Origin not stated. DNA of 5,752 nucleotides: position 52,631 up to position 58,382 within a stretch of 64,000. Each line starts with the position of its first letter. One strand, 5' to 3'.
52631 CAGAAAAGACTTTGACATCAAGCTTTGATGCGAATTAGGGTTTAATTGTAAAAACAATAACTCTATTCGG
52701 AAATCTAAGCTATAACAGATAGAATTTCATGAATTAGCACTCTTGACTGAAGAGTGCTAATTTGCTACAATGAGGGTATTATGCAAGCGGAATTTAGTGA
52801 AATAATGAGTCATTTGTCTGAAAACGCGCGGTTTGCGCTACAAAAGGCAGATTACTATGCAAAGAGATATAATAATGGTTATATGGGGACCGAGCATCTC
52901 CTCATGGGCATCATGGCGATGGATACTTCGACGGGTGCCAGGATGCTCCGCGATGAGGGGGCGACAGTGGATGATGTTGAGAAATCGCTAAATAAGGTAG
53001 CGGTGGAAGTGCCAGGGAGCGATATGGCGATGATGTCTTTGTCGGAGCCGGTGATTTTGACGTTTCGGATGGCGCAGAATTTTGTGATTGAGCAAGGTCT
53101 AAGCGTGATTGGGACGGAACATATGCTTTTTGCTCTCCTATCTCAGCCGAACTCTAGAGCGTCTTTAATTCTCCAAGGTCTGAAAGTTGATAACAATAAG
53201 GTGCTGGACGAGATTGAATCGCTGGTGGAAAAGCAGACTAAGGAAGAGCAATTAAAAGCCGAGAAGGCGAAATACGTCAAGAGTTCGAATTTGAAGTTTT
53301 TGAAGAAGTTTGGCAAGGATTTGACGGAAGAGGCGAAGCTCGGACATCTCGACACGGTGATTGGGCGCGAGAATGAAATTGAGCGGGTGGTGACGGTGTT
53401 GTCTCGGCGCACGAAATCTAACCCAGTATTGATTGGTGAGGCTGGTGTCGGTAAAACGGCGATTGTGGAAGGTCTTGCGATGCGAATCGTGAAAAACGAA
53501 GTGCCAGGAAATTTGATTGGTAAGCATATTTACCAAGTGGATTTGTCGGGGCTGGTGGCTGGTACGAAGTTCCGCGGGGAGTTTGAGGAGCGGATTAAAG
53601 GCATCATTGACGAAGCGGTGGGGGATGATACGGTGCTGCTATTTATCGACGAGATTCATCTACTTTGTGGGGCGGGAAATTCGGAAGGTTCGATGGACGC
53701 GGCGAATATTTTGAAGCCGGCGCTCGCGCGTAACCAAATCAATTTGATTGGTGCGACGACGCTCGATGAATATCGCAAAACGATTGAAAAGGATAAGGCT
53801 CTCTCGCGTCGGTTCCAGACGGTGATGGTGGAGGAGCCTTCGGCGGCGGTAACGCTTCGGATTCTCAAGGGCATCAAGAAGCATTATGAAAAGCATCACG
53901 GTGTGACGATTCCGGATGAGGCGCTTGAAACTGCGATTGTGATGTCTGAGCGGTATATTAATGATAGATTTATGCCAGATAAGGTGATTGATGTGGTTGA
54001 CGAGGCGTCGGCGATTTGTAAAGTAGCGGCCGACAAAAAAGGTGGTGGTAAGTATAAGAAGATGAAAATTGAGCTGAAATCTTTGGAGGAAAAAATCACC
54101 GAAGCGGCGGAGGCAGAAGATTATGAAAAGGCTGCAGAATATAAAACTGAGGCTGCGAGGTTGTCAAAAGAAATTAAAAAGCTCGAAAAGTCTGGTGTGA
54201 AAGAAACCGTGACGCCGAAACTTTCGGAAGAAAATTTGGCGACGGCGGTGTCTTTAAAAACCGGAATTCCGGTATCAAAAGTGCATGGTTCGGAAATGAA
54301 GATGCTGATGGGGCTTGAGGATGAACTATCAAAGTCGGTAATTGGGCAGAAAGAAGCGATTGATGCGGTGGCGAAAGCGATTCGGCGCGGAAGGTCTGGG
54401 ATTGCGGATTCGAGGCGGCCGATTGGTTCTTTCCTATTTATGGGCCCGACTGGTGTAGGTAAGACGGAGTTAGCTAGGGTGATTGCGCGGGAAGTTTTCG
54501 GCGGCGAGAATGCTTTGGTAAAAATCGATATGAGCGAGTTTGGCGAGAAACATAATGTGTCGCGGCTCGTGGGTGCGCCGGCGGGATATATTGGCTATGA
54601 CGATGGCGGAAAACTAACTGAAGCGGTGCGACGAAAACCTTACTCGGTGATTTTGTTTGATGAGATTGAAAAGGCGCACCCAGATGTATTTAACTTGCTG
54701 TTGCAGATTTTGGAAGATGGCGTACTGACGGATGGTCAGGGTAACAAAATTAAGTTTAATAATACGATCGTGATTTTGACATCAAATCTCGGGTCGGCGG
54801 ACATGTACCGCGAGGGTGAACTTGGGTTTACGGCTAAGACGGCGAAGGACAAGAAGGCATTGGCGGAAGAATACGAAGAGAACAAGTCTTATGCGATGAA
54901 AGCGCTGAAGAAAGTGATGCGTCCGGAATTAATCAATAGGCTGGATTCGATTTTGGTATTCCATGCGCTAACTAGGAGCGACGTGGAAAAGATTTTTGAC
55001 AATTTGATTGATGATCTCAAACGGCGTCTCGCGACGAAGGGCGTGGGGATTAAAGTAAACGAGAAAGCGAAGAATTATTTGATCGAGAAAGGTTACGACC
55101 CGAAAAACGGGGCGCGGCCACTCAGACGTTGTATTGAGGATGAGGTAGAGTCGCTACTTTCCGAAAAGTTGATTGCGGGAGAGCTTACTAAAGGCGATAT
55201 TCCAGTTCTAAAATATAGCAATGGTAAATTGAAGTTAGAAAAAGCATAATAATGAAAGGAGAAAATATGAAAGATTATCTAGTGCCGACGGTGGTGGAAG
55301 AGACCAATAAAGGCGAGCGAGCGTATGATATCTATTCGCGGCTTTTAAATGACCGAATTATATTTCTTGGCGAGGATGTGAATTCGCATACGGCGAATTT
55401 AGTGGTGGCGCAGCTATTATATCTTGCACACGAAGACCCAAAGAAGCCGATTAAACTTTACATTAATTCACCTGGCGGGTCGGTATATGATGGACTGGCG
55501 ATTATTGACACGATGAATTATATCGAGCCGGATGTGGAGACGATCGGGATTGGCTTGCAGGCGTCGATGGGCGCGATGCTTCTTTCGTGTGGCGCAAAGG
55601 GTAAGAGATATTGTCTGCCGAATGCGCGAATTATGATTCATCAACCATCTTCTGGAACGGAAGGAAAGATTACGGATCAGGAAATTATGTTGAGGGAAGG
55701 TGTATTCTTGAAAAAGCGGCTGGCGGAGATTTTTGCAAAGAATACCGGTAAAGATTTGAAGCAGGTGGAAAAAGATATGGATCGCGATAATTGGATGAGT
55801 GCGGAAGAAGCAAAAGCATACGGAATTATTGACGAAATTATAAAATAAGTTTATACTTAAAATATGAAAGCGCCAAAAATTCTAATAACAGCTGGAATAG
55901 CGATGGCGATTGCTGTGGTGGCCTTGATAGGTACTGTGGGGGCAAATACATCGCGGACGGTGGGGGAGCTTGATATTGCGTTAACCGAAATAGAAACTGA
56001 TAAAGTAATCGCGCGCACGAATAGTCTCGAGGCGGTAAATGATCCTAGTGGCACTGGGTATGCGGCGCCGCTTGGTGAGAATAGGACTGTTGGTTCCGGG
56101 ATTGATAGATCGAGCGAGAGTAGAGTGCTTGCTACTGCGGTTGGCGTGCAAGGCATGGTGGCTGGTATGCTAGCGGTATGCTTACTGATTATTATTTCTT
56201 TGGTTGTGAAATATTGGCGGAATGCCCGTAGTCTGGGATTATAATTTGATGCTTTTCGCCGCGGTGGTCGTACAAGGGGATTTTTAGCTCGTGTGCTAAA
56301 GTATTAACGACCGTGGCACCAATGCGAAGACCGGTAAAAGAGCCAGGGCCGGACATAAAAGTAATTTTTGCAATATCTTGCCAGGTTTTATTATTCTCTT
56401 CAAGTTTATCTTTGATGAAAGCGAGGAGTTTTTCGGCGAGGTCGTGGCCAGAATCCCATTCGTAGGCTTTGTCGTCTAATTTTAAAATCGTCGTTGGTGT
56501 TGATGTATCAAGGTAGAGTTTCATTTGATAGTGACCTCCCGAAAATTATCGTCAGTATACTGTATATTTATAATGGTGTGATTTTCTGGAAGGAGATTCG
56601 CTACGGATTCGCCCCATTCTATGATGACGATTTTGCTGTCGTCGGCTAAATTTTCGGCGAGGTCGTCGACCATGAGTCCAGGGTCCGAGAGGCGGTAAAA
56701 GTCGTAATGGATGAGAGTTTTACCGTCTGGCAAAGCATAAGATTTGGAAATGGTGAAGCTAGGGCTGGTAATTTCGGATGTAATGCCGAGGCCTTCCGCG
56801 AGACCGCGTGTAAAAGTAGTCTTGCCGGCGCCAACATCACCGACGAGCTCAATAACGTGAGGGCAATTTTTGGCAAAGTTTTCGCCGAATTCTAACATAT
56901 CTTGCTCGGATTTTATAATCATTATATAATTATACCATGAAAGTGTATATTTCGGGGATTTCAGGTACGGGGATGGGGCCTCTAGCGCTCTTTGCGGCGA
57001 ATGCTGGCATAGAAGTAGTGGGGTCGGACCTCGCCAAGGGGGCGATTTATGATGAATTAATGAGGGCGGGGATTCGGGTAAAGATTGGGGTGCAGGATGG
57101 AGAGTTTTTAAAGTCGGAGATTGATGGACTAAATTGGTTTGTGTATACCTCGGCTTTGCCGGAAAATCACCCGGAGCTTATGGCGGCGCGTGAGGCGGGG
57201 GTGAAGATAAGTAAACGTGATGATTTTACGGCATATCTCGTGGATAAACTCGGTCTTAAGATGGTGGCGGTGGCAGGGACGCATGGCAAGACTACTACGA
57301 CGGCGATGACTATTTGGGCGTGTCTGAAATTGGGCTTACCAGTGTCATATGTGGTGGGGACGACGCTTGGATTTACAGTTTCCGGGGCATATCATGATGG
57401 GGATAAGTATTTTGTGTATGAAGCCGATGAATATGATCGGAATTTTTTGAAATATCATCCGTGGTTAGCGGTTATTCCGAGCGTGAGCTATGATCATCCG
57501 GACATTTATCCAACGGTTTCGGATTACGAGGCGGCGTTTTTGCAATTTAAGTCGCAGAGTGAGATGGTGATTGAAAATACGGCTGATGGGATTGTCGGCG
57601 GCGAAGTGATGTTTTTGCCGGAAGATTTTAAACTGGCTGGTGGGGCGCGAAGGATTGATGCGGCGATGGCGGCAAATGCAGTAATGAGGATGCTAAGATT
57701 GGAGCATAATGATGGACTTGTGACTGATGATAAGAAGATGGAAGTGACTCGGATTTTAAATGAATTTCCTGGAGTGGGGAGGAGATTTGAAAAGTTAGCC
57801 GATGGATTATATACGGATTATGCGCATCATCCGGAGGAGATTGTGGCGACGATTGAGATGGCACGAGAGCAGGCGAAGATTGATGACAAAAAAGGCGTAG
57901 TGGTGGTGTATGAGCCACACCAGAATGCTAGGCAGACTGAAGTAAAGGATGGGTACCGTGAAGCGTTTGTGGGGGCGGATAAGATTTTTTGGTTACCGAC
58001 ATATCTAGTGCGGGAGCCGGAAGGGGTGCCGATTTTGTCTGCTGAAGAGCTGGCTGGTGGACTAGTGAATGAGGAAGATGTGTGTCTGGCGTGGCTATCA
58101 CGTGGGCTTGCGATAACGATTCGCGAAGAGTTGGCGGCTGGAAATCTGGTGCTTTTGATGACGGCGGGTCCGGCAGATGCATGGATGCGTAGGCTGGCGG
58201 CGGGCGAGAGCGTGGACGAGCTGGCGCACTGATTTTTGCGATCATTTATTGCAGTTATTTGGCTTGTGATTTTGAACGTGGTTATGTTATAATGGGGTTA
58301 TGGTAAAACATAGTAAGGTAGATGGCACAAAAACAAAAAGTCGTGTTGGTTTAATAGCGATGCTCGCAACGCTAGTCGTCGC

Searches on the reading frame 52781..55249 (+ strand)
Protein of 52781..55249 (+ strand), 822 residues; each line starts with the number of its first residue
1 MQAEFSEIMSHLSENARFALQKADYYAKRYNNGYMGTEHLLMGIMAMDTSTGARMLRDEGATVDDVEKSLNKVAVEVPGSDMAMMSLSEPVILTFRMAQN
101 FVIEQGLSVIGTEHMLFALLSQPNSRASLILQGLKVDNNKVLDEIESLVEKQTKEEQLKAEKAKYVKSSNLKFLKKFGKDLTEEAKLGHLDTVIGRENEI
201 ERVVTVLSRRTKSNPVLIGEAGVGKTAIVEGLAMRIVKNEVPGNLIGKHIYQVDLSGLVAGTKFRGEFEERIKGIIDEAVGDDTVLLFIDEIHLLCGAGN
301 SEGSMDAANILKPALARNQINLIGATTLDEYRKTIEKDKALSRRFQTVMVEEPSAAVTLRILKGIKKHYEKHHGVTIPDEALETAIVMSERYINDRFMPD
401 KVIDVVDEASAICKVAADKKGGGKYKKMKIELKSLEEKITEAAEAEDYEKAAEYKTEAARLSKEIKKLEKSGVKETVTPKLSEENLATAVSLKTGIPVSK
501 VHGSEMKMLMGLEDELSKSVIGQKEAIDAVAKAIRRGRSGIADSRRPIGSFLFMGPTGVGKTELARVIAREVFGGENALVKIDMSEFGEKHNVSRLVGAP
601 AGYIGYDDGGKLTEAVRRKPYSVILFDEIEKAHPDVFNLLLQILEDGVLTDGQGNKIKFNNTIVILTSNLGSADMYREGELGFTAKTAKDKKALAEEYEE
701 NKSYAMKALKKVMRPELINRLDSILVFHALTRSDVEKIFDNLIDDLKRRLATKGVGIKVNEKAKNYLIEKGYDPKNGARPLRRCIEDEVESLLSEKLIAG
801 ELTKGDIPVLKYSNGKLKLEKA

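Call 6: search_protein_families(library=pfam, proteins=[window:52781-55249:+])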
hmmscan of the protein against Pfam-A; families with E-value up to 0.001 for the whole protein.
window:52781-55249:+ (822 aa): 20 families
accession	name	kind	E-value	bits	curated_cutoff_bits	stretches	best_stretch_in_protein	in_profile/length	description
PF07724.20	AAA_2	-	5.8e-64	215.6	27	1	546-724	1-166/166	AAA domain (Cdc48 subfamily)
PF17871.7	AAA_lid_9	-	5.7e-28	97.3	22.8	1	356-456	3-102/104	AAA lid domain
PF00004.35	AAA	-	1.1e-24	87.8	21.2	2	216-346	2-124/131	ATPase family associated with various cellular activities (AAA)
PF10431.15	ClpB_D2-small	-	5.6e-24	84.4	21.9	1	730-806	1-77/81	C-terminal, D2-small domain, of ClpB protein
PF02861.25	Clp_N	-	1e-21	77.3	20.7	2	26-73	4-51/53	Clp amino terminal domain, pathogenicity island component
PF07728.20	AAA_5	-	8.7e-15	55.4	22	1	551-671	2-124/139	AAA domain (dynein-related subfamily)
PF13191.12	AAA_16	-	3.3e-11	44.4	32.6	1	193-239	2-51/167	AAA ATPase domain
PF00158.32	Sigma54_activat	-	1.9e-10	41.1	20.2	1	549-668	23-142/168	Sigma-54 interaction domain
PF13401.12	AAA_22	-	4.3e-10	40.4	27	1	210-312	3-105/130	AAA domain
PF20720.3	nSTAND3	-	1.1e-05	25.6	27.2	0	215-240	20-45/155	Novel STAND NTPase 3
PF02151.25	UVR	-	1.1e-05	25.5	21.5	1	430-463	2-35/36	UvrB/uvrC motif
PF05496.18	RuvB_N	-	1.4e-05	25.4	27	0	520-572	9-57/159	Holliday junction DNA helicase RuvB P-loop domain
PF05621.17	TniB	-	2.8e-05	24.1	22.4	0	282-351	118-185/189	Bacterial TniB protein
PF20030.5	bpMoxR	-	7e-05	22.4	27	0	192-293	13-107/205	MoxR domain in the MoxR-vWA-beta-propeller ternary systems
PF01695.23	IstB_IS21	-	7.7e-05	22.7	24.1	0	198-239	78-119/238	IstB-like ATP binding protein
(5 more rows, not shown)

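Call 10: find_encoding_contigs(protein=window:52781-55249:+, flank=10000, max_places=6)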
Protein window:52781-55249:+ (822 aa): 5 contigs read that carry it; 3 places shown.
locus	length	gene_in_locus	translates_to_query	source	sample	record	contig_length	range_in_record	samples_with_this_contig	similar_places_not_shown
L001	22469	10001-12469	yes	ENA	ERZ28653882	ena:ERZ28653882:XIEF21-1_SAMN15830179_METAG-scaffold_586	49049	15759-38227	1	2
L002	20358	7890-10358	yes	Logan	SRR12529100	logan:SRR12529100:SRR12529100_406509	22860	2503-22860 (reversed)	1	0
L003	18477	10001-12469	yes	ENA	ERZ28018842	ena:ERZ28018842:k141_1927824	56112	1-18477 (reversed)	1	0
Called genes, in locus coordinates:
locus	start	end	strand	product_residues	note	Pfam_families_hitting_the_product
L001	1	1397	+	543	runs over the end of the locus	PF13638:PIN_4, PF02562:PhoH, PF13604:AAA_30 (faint)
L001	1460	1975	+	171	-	PF01195:Pept_tRNA_hydro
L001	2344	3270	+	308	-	PF02481:DNA_processg_A, PF18306:LDcluster4, PF17782:WHD_DprA (weak)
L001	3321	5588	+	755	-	PF01751:Toprim, PF01131:Topoisom_bac, PF13368:Toprim_C_rpt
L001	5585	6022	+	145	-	-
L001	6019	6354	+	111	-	-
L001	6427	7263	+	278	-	PF00483:NTP_transferase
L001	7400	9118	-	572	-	PF00501:AMP-binding, PF13193:AMP-binding_C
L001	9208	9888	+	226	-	-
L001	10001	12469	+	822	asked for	PF02861:Clp_N, PF13191:AAA_16 (weak), PF00004:AAA, PF17871:AAA_lid_9, PF00004:AAA, PF07724:AAA_2, PF07728:AAA_5, PF10431:ClpB_D2-small, +7 more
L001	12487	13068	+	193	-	PF00574:CLP_protease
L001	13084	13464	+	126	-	-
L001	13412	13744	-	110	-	PF00814:TsaD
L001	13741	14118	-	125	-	PF02367:TsaE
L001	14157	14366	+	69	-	PF01225:Mur_ligase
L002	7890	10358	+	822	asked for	PF02861:Clp_N, PF13191:AAA_16 (weak), PF00004:AAA, PF17871:AAA_lid_9, PF00004:AAA, PF07724:AAA_2, PF07728:AAA_5, PF10431:ClpB_D2-small, +7 more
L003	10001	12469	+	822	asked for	PF02861:Clp_N, PF13191:AAA_16 (weak), PF00004:AAA, PF17871:AAA_lid_9, PF00004:AAA, PF07724:AAA_2, PF07728:AAA_5, PF10431:ClpB_D2-small, +7 more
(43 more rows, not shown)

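Call 11: find_related_loci(query=window:52781-55249:+, collection=genome_contigs, flank=10000)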
Query window:52781-55249:+ (822 aa) in genome_contigs; peptide patterns used: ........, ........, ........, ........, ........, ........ (x = any residue, [..] = any of these).
597 stretches matched a pattern (row limit reached: there are more); 544 encode a relative of the query (tblastn E <= 1e-3); the best 80 are kept; 80 distinct loci.
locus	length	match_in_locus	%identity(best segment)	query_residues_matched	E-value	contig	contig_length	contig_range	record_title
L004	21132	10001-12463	86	1-821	0e+0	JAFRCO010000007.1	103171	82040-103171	Candidatus Saccharibacteria bacterium isolate RGIG2372 Goat_Ileum-3__c98386, whole genome shotgun sequence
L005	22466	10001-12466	88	1-822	0e+0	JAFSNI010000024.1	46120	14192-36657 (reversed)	Candidatus Saccharibacteria bacterium isolate RGIG3299 Goat_Reticulum-4__c594060, whole genome shotgun sequence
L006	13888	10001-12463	86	1-821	0e+0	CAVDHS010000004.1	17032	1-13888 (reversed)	Bulleidia sp. isolate G02649-L1_cleanbin_000059 genome assembly, contig: Spades_G02649-L1_contig_2483, whole genome shot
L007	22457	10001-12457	87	1-819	0e+0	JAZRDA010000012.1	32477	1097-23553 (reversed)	MAG: Candidatus Nanosyncoccus sp. isolate T1900045509_YK20190203.MAGScoT_cleanbin_000035 SGB_7548_k141_638740, whole gen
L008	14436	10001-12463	87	1-821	0e+0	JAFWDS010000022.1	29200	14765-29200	Candidatus Saccharibacteria bacterium isolate RGIG5646 Sheep_Duodenum-3__c275834, whole genome shotgun sequence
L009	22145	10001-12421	88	1-807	0e+0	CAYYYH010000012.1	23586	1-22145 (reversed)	MAG TPA_asm: uncultured Candidatus Saccharibacteria bacterium isolate SRP278969_co2_420 genome assembly, contig: NODE_19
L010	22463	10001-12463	87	1-821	0e+0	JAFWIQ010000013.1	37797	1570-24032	Candidatus Saccharibacteria bacterium isolate RGIG5774 Sheep_Ileum-4__c192970, whole genome shotgun sequence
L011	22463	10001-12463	87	1-821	0e+0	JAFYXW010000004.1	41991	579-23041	Candidatus Saccharibacteria bacterium isolate RGIG7521 Water_buffalos_Jejunum-5__c333, whole genome shotgun sequence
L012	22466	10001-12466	86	1-821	0e+0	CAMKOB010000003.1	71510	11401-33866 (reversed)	MAG: uncultured Candidatus Saccharibacteria bacterium isolate SRR12081302_bin.4_metaWRAP_v1.3_MAG genome assembly, conti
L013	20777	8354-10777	86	1-808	0e+0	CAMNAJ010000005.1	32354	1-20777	MAG: uncultured Candidatus Saccharibacteria bacterium isolate SRR1206671_bin.172_metaWRAP_v1.3_MAG genome assembly, cont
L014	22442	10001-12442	87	1-814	0e+0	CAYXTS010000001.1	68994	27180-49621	MAG TPA_asm: uncultured Candidatus Saccharibacteria bacterium isolate SRP278969_co2_37 genome assembly, contig: NODE_179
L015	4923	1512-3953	87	1-814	0e+0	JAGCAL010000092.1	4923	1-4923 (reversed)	Candidatus Saccharibacteria bacterium isolate RGIG9613 Yak_Duodenum-1__c357019, whole genome shotgun sequence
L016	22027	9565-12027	86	1-821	0e+0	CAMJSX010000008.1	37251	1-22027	MAG: uncultured Candidatus Saccharibacteria bacterium isolate SRR12081297_bin.13_metaWRAP_v1.3_MAG genome assembly, cont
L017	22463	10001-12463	86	1-821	0e+0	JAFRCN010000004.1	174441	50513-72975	Candidatus Saccharibacteria bacterium isolate RGIG2371 Goat_Ileum-3__c189130, whole genome shotgun sequence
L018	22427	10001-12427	87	1-809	0e+0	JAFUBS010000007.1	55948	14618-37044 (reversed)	Candidatus Saccharibacteria bacterium isolate RGIG4349 Roe_deer_Jejunum-1__c56821, whole genome shotgun sequence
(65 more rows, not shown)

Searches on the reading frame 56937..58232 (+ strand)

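Call 6: search_protein_families(library=pfam, proteins=[window:56937-58232:+])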
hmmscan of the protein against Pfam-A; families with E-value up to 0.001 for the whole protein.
window:56937-58232:+ (431 aa): 3 families
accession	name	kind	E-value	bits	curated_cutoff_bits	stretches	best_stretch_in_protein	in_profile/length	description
PF01225.30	Mur_ligase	-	2.2e-15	57.2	21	1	3-102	2-91/95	Mur ligase family, catalytic domain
PF08245.18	Mur_ligase_M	-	2.8e-08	34.4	24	1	112-209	1-114/200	Mur ligase middle domain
PF02875.26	Mur_ligase_C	-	1.8e-05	26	28.4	1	282-411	1-127/127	Mur ligase, glutamate ligase domain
